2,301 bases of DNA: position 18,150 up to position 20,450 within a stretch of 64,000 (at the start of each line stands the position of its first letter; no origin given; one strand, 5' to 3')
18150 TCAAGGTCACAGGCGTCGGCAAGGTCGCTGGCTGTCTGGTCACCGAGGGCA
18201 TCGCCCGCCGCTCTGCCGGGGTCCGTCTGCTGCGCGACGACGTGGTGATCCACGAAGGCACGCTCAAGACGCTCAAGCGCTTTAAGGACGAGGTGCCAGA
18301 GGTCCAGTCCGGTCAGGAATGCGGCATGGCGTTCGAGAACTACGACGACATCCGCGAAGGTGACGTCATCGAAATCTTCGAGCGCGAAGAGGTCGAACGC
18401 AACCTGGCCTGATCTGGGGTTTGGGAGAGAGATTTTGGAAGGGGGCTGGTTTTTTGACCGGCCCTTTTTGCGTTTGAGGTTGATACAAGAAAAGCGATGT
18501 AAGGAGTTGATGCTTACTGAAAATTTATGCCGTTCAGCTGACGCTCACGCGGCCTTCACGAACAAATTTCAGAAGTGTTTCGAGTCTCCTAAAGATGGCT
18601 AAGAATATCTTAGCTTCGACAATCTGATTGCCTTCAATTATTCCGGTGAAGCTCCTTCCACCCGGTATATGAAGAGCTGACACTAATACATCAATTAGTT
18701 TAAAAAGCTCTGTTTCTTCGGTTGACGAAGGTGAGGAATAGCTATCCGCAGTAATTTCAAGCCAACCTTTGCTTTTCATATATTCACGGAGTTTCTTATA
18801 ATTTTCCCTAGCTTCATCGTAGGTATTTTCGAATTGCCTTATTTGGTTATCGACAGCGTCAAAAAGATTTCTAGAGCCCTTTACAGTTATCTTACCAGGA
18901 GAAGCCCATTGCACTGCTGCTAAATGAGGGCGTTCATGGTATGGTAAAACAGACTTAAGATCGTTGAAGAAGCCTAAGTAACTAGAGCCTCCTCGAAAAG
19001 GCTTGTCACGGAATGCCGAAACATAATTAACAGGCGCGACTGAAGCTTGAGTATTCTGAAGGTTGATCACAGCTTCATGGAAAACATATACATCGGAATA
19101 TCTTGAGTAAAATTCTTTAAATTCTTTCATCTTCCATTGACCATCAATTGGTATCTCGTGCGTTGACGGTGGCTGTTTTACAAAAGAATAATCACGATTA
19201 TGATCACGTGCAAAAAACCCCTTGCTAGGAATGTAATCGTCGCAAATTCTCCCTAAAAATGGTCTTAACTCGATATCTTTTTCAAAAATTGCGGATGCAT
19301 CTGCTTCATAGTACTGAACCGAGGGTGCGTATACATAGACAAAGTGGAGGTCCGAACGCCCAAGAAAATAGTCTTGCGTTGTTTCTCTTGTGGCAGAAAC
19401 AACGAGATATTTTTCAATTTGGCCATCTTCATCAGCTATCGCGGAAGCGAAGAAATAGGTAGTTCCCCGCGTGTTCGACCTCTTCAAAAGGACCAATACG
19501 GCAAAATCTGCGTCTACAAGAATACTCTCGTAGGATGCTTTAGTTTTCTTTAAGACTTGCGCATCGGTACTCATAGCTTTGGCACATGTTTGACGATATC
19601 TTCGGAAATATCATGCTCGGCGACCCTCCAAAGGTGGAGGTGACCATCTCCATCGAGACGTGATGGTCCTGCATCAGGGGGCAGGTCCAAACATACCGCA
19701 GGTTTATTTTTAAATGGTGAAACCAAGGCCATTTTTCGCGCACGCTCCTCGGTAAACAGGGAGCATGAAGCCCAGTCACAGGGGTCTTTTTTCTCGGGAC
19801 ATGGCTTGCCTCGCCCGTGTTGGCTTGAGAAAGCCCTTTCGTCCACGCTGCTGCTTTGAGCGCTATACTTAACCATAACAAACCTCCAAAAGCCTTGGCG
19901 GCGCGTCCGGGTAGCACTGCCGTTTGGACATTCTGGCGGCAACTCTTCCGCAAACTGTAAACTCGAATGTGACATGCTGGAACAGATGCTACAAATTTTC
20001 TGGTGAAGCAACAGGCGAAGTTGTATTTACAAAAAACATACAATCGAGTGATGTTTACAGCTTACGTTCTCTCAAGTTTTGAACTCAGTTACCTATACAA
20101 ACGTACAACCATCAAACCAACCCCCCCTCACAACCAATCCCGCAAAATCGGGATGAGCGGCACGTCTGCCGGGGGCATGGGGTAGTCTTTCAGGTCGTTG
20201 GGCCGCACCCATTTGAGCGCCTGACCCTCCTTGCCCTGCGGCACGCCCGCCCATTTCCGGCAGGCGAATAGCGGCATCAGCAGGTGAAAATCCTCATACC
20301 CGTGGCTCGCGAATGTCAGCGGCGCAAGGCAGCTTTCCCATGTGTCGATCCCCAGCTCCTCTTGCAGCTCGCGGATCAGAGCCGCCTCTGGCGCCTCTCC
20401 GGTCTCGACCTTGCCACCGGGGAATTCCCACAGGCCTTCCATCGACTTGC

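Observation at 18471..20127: Orphan low-GC two-gene cassette inserted at the convergent infB/mutT junction: candidate undescribed accessory (defence/toxin-like) module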

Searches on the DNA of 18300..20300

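Call 93: search_rna_families(source=window, start=18300, end=20300, threshold=evalue, max_evalue=1)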
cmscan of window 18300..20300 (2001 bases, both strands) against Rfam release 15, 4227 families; matches with E-value up to 1: 1.
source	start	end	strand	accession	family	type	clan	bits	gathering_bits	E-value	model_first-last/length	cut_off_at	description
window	18500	18662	+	RF00117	C0719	Gene; sRNA;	-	15.5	50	0.64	1-222/222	no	C0719 RNA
